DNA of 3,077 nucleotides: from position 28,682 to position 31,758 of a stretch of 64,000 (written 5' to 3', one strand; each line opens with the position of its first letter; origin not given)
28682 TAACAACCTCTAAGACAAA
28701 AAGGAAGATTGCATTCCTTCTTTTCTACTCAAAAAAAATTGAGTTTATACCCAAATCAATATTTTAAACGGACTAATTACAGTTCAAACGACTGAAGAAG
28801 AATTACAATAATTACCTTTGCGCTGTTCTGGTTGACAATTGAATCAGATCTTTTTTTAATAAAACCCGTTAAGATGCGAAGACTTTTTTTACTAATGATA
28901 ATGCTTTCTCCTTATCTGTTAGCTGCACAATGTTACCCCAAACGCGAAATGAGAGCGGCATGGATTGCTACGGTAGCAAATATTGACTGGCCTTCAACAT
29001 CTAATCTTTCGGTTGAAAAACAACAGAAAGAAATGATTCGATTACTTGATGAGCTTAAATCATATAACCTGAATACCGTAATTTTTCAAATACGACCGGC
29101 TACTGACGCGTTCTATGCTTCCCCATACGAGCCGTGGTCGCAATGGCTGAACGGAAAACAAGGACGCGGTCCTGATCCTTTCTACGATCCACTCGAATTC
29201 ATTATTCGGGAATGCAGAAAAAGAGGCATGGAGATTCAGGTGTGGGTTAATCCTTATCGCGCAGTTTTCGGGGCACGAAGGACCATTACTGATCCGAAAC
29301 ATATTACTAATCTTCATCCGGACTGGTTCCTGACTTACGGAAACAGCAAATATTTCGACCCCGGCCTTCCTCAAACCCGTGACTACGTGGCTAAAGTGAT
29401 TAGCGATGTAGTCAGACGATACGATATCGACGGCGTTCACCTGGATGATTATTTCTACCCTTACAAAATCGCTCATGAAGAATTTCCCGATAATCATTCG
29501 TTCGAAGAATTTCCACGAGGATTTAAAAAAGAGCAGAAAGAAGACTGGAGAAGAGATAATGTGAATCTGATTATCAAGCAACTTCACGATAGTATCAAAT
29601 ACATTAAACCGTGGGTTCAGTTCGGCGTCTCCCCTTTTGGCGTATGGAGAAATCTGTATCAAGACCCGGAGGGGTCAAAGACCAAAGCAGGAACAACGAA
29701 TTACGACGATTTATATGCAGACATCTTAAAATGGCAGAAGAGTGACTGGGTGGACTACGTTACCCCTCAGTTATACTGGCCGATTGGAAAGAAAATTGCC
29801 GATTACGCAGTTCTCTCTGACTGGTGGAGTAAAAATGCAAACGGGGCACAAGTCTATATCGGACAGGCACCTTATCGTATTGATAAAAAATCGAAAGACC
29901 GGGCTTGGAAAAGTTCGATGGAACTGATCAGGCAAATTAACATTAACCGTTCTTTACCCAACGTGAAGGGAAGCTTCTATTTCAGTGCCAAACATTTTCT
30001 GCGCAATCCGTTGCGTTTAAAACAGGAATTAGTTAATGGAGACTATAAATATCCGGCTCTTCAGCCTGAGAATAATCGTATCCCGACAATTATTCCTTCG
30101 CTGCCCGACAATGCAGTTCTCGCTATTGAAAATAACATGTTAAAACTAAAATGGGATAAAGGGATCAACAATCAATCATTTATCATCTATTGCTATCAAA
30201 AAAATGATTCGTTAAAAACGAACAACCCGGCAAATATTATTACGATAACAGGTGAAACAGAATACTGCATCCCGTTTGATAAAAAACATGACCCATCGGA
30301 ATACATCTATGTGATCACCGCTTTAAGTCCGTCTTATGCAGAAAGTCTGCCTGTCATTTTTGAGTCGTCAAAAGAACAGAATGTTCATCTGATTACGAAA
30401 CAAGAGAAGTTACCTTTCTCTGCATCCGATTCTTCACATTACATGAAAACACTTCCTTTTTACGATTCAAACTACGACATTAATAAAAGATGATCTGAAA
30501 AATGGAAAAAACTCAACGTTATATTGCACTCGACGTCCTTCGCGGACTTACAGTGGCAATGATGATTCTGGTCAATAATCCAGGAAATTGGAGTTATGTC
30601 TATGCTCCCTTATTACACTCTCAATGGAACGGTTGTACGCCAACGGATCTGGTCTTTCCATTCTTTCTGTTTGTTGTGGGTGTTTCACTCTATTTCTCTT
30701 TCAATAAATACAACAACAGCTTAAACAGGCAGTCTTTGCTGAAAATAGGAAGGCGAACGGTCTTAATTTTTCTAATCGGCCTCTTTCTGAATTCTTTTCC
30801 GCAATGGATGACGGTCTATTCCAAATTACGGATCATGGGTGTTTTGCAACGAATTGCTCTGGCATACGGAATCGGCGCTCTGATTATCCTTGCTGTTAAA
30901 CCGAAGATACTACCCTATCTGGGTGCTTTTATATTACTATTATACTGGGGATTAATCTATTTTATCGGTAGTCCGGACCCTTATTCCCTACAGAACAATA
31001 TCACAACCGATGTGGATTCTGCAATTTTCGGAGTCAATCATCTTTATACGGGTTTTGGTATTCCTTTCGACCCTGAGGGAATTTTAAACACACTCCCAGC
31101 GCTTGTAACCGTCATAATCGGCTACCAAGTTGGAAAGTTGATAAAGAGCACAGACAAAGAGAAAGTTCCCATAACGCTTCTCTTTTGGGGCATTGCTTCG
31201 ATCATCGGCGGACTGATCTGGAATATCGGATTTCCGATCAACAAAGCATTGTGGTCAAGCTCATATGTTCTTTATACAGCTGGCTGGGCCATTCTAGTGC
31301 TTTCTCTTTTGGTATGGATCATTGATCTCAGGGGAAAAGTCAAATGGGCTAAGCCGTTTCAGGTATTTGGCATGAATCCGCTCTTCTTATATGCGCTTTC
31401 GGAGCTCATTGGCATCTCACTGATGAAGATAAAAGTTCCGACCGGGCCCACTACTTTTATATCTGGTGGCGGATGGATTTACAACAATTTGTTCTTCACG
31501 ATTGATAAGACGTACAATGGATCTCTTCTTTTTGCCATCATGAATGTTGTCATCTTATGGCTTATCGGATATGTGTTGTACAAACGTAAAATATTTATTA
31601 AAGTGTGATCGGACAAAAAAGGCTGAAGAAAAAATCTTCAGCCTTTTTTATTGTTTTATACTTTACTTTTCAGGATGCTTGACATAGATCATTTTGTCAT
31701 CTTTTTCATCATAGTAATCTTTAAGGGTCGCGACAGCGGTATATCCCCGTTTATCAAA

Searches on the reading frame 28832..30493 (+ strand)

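Call 62: search_protein_families(library=pfam, proteins=[window:28832-30493:+], max_evalue=0.0001)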
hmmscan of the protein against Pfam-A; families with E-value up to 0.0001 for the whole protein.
window:28832-30493:+ (553 aa): 1 family
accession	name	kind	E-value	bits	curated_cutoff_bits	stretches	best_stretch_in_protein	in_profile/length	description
PF02638.21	GHL10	-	7e-76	255.7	27.9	1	39-359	1-309/311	Glycosyl hydrolase-like 10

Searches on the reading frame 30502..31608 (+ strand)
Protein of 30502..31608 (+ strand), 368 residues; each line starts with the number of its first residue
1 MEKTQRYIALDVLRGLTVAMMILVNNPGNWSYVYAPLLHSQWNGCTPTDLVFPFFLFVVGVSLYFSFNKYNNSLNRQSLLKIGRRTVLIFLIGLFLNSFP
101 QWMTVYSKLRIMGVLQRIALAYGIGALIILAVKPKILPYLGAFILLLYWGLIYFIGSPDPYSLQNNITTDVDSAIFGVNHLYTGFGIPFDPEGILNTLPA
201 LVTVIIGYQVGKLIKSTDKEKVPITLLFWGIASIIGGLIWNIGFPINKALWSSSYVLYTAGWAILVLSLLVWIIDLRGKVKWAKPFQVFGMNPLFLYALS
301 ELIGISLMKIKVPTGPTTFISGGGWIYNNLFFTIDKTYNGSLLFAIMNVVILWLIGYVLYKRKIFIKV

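Call 62: search_protein_families(library=pfam, proteins=[window:30502-31608:+], max_evalue=0.0001)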
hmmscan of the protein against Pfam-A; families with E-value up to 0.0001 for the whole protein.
window:30502-31608:+ (368 aa): 1 family
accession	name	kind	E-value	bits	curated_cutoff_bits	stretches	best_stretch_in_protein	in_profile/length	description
PF07786.18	HGSNAT_cat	-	3.8e-12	46.7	22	1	6-221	1-191/222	Heparan-alpha-glucosaminide N-acetyltransferase, catalytic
